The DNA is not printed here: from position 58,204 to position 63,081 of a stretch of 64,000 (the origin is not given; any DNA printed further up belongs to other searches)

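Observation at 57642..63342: Sortase immediately followed by a 1525-aa beta-helix surface protein and a mini-paralog, both with non-canonical sorting signals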

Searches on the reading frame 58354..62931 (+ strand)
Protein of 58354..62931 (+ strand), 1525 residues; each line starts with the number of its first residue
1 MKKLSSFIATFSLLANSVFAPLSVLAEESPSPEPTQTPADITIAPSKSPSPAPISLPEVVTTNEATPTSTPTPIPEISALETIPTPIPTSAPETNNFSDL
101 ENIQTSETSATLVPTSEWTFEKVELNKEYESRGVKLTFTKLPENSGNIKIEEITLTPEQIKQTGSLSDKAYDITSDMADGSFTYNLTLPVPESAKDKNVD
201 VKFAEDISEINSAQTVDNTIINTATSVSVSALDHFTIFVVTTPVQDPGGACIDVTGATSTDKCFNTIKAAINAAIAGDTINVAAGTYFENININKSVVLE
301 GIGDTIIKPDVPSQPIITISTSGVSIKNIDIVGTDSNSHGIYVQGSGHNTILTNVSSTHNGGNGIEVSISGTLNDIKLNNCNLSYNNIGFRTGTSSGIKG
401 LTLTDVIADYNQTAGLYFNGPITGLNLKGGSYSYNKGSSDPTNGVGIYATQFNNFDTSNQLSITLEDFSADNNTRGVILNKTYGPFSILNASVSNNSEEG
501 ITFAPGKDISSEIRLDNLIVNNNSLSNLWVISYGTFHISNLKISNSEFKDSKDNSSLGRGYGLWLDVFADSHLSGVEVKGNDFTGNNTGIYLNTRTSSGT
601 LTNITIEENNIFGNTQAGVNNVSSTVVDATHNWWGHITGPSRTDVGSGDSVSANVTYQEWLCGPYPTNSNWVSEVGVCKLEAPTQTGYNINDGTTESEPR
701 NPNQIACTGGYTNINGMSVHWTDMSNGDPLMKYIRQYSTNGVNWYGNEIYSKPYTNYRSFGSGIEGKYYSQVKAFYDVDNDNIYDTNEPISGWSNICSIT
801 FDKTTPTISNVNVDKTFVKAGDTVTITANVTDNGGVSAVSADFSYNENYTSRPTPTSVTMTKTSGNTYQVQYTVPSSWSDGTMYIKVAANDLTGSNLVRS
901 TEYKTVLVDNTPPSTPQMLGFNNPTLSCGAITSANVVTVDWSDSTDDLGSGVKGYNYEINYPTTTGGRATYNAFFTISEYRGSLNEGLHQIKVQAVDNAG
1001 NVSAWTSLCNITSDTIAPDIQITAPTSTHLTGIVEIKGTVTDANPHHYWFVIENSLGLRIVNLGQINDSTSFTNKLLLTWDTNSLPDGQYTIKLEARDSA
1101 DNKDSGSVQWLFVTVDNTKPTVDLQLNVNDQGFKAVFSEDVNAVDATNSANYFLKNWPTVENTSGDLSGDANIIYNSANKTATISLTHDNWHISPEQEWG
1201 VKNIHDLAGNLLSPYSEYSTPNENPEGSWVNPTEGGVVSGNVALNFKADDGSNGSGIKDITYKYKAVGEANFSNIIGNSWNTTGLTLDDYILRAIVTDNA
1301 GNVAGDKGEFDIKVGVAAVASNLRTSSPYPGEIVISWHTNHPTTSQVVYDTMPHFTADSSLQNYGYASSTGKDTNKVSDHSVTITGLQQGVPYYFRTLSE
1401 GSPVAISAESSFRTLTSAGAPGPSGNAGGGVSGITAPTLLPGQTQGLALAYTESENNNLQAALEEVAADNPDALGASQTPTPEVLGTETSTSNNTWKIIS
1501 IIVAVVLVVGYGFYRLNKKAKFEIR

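Call 3: search_protein_families(library=pfam, proteins=[window:58354-62931:+], max_evalue=0.1)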
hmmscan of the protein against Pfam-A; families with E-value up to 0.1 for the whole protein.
window:58354-62931:+ (1525 aa): 8 families
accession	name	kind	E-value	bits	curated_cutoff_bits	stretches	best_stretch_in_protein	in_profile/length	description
PF16656.11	Pur_ac_phosph_N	-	8.1e-08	33.2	30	1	1330-1414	12-93/93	Purple acid Phosphatase, N-terminal domain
PF17957.7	Big_7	-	4.4e-06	27.7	24.1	2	814-887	10-70/70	Bacterial Ig domain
PF19077.6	Big_13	-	6.6e-06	27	27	1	980-1015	68-102/102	Bacterial Ig-like domain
PF13229.12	Beta_helix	-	3.6e-05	23.9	25.9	2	476-631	2-131/158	Right handed beta helix region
PF13750.12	Big_3_3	-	7.7e-05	22.9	27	1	1078-1127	5-52/157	Bacterial Ig-like domain (group 3)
PF15418.12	DUF4625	-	0.044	14.5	27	0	802-895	10-120/131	Domain of unknown function (DUF4625)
PF01835.25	MG2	-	0.052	14.4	32.8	0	813-889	6-82/96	MG2 domain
PF00801.26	PKD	-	0.065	13.7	23.5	0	811-874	4-65/80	PKD domain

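Call 4: search_protein_families(library=ncbifam, proteins=[window:58354-62931:+], max_evalue=0.1)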
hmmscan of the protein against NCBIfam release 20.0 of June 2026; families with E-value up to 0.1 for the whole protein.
window:58354-62931:+ (1525 aa): 3 families
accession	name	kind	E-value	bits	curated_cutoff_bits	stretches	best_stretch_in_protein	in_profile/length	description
TIGR04247.1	NosD_copper_fam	subfamily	3.9e-09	35.6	300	2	267-354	1-91/377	nitrous oxide reductase family maturation protein NosD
NF047446.1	barrel_OmpL47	domain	1e-07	32.3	40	1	945-1007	11-63/68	OmpL47-type beta-barrel domain-containing protein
NF007238.0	PRK09672.1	equivalog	0.076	12.2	274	0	490-554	35-94/309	phage exclusion protein Lit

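Call 27: find_homologous_proteins(query=window:58354-62931:+, max_evalue=1e-10)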
Query window:58354-62931:+ (1525 aa): 129 proteins with E <= 1e-10 among 8000 candidates; the best 120 are listed.
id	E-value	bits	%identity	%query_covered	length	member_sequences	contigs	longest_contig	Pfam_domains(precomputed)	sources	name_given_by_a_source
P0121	0.0e+0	3407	100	100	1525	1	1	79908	PF17957.8,PF19077.7,PF16656.12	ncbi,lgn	-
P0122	1.9e-248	846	38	45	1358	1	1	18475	PF13750.13,PF25788.3,PF19077.7,PF16656.12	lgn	-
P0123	1.0e-203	698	47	42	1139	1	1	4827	PF13750.13,PF09136.17,PF19077.7,PF16656.12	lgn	-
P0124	2.1e-125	438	43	25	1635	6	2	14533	PF25275.2,PF13290.14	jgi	-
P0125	2.1e-123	432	46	16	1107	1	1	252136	PF13287.13,PF13290.14,PF16656.12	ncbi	-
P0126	1.3e-110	389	35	32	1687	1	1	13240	PF13287.13,PF13750.13,PF13290.14,PF12245.15,PF19077.7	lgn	-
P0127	8.8e-107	377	39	26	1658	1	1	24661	PF13287.13,PF13290.14,PF25788.3,PF12245.15,PF19077.7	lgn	-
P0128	1.6e-106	376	27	84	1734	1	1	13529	PF13229.13,PF13287.13,PF13290.14,PF16656.12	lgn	-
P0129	4.2e-106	374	45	16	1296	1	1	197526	PF13287.13,PF13750.13,PF13290.14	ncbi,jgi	jgi:hypothetical protein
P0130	8.8e-101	357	42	27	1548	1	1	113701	PF13229.13,PF00041.28,PF19077.7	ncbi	-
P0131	1.1e-98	350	33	37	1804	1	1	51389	PF13287.13,PF13750.13,PF13290.14,PF16656.12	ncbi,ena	-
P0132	4.2e-94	334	70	9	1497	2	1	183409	PF13287.13,PF25275.2,PF13290.14,PF12245.15,PF19077.7,PF16656.12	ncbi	-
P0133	6.9e-94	334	50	18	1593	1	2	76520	PF16389.12,PF19077.7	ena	-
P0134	2.5e-90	322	38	20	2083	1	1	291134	PF13229.13,PF25788.3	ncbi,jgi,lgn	ncbi:MAG: hypothetical protein WC831_01305 [Parcubacteria group bacterium]|jgi:hypothetical protein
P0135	2.1e-89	319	51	19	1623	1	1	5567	PF13750.13,PF12245.15,PF00041.28,PF19077.7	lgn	-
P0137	1.1e-86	310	36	14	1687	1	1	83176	PF13229.13,PF13287.13,PF13290.14,PF00041.28,PF19077.7,PF16656.12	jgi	-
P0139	1.8e-82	296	46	20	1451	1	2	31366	PF13229.13,PF13287.13,PF13750.13,PF13290.14,PF16403.12,PF25833.1,PF05048.20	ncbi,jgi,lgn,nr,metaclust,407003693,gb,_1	ncbi:MAG: hypothetical protein ACD_8C00035G0001 [uncultured bacterium]|nr:MAG: hypothetical protein 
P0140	4.8e-82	295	71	9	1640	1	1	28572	PF13229.13,PF15418.13,PF00801.27,PF17210.10,PF18911.7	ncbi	-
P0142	8.0e-80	287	28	56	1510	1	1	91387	PF13229.13,PF13750.13,PF25788.3,PF12245.15,PF19077.7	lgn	-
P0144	1.0e-78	283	62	16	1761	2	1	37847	PF13229.13,PF07602.18,PF12245.15,PF19077.7,PF05048.20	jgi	jgi:parallel beta-helix repeat protein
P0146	5.3e-76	275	57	18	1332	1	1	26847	PF13229.13,PF00041.28,PF05048.20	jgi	-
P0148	1.6e-73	266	44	15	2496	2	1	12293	PF13229.13,PF13287.13,PF13750.13,PF13290.14,PF25788.3,PF19077.7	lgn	-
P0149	2.4e-72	262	40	18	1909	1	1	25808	PF13229.13,PF17957.8,PF13750.13,PF12245.15,PF19077.7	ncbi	-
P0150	4.1e-72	262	46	26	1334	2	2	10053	PF13229.13,PF07602.18,PF00041.28,PF05048.20,PF16656.12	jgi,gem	-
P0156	3.1e-68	249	45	16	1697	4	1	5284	PF13229.13,PF16389.12,PF00041.28,PF19077.7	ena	-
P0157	4.0e-68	248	47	21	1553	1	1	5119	PF13229.13,PF16389.12,PF19077.7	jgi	-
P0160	1.7e-66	243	68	9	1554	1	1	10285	PF13229.13,PF25059.2,PF25275.2,PF12245.15,PF00041.28,PF19077.7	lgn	-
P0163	2.5e-65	239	35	22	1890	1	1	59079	PF13229.13,PF13287.13,PF13750.13,PF13290.14,PF16403.12,PF19077.7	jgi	jgi:parallel beta-helix repeat protein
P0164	1.8e-63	233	45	24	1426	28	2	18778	PF13229.13,PF00041.28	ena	-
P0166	1.4e-60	223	31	31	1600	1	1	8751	PF13229.13,PF16403.12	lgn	-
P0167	3.0e-60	222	44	16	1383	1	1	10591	PF13229.13,PF13287.13,PF13290.14,PF19077.7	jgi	jgi:hypothetical protein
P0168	3.4e-60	222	59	14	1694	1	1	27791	PF13229.13,PF07602.18,PF19077.7,PF05048.20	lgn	-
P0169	2.0e-59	220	35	16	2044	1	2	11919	PF13229.13,PF07602.18,PF25788.3,PF19077.7,PF05048.20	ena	-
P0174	1.8e-56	210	54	16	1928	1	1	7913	PF13229.13,PF13750.13,PF19077.7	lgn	-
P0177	5.1e-55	205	47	23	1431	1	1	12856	PF13229.13,PF07602.18,PF00041.28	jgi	-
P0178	7.0e-55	205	52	16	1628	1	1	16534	PF13229.13,PF16403.12,PF00041.28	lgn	-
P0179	1.4e-54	203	35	33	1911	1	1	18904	PF13229.13,PF02494.23,PF00041.28,PF05048.20,PF17936.8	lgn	-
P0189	1.3e-49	187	49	15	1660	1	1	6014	PF13229.13,PF25275.2,PF00041.28,PF19077.7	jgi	-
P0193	4.3e-47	179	51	16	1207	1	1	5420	PF13229.13,PF00932.26,PF05048.20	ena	-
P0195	1.3e-45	174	32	38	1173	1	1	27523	PF13229.13,PF00041.28,PF05048.20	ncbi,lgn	-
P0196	7.1e-45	171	41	20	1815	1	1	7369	PF13229.13,PF11999.14,PF05048.20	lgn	-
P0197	8.0e-45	171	37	25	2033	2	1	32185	PF13229.13,PF13287.13,PF13290.14,PF25788.3,PF19077.7,PF05048.20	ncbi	ncbi:MAG: right-handed parallel beta-helix repeat-containing protein, partial [Candidatus Moraniibac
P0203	3.2e-42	163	39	14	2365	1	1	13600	PF07495.20,PF13229.13,PF15418.13,PF13750.13,PF16403.12,PF12245.15,PF17210.10,PF19077.7,PF05048.20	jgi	-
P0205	5.0e-42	162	41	18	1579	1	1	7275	PF13229.13,PF25833.1,PF22842.4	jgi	jgi:hypothetical protein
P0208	3.2e-38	149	39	20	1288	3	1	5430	PF13229.13,PF02494.23,PF16403.12,PF22842.4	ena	-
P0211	9.5e-37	144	43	16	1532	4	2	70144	PF13229.13,PF00932.26,PF00041.28,PF05048.20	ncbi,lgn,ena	-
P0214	6.7e-35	138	34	26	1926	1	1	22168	PF13229.13,PF22842.4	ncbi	-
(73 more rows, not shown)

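Call 29: find_encoding_contigs(protein=P0122, flank=8000, max_places=2)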
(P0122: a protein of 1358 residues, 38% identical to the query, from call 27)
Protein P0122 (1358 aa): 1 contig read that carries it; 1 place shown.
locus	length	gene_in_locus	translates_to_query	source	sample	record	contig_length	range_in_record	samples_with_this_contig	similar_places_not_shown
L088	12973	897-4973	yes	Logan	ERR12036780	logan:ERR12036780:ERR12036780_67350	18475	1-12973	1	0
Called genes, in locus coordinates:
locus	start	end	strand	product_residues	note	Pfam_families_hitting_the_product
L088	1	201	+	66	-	?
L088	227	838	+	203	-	PF04203:Sortase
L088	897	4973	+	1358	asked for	PF19077:Big_13 (faint), PF25788:Ig_Rha78A_N (faint), PF13750:Big_3_3 (faint), PF16656:Pur_ac_phosph_N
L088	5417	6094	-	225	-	PF01797:Y1_Tnp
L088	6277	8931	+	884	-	PF00521:DNA_topoisoIV, PF03989:DNA_gyraseA_C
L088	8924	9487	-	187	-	-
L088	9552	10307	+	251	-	PF04402:SIMPL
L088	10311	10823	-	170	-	-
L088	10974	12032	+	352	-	PF00438:S-AdoMet_synt_N, PF02772:S-AdoMet_synt_M, PF02773:S-AdoMet_synt_C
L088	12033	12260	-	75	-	-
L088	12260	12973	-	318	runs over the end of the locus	PF02899:Phage_int_SAM_1, PF13102:Phage_int_SAM_5 (faint), PF13495:Phage_int_SAM_4 (weak), PF00589:Phage_integrase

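Call 30: find_encoding_contigs(protein=P0123, flank=8000, max_places=2)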
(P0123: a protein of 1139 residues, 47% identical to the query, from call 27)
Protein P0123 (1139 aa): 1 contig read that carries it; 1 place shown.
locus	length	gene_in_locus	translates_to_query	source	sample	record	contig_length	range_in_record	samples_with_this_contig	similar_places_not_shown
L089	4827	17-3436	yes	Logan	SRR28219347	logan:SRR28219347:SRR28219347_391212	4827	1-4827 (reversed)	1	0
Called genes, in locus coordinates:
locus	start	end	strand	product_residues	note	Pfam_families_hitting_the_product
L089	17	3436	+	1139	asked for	PF19077:Big_13 (faint), PF09136:Glucodextran_B (faint), PF13750:Big_3_3 (faint), PF16656:Pur_ac_phosph_N (weak)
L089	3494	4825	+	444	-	?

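Call 31: find_encoding_contigs(protein=P0193, flank=8000, max_places=2)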
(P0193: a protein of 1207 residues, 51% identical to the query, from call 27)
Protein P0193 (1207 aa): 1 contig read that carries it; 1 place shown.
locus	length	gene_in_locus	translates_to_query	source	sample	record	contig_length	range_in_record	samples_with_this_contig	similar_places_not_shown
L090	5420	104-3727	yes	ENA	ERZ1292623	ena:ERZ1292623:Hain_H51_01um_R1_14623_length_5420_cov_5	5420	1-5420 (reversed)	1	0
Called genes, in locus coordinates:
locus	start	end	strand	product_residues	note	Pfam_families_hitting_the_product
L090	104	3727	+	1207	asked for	PF00932:LTD, PF05048:NosD, PF13229:Beta_helix, PF05048:NosD (weak)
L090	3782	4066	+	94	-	-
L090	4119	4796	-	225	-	PF01797:Y1_Tnp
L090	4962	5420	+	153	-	?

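Call 32: find_encoding_contigs(protein=P0167, flank=8000, max_places=2)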
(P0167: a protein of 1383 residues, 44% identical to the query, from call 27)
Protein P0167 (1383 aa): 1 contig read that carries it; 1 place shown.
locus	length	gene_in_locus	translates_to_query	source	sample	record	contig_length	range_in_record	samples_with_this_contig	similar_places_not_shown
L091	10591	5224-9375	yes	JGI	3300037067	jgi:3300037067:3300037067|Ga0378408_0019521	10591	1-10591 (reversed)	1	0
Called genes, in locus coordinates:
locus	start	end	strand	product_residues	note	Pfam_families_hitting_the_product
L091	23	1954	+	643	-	PF02518:HATPase_c, PF00204:DNA_gyraseB, PF01751:Toprim, PF00986:DNA_gyraseB_C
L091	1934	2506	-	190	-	PF02578:Cu-oxidase_4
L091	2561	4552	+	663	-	PF03030:H_PPase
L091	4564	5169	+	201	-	PF04203:Sortase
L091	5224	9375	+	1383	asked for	PF19077:Big_13 (faint), PF13229:Beta_helix, PF13287:Fn3_assoc, PF13290:CHB_HEX_C_1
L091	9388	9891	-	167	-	-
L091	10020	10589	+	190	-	?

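Call 38: find_encoding_contigs(protein=P0121, flank=10000, max_places=2)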
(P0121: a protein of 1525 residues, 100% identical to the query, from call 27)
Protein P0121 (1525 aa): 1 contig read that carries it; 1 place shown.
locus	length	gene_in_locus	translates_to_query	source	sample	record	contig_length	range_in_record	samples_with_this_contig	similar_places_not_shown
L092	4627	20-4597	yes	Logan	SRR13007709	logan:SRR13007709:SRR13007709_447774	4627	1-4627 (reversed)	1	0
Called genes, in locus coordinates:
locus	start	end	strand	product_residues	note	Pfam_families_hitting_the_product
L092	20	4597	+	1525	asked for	PF19077:Big_13 (faint), PF17957:Big_7 (faint), PF16656:Pur_ac_phosph_N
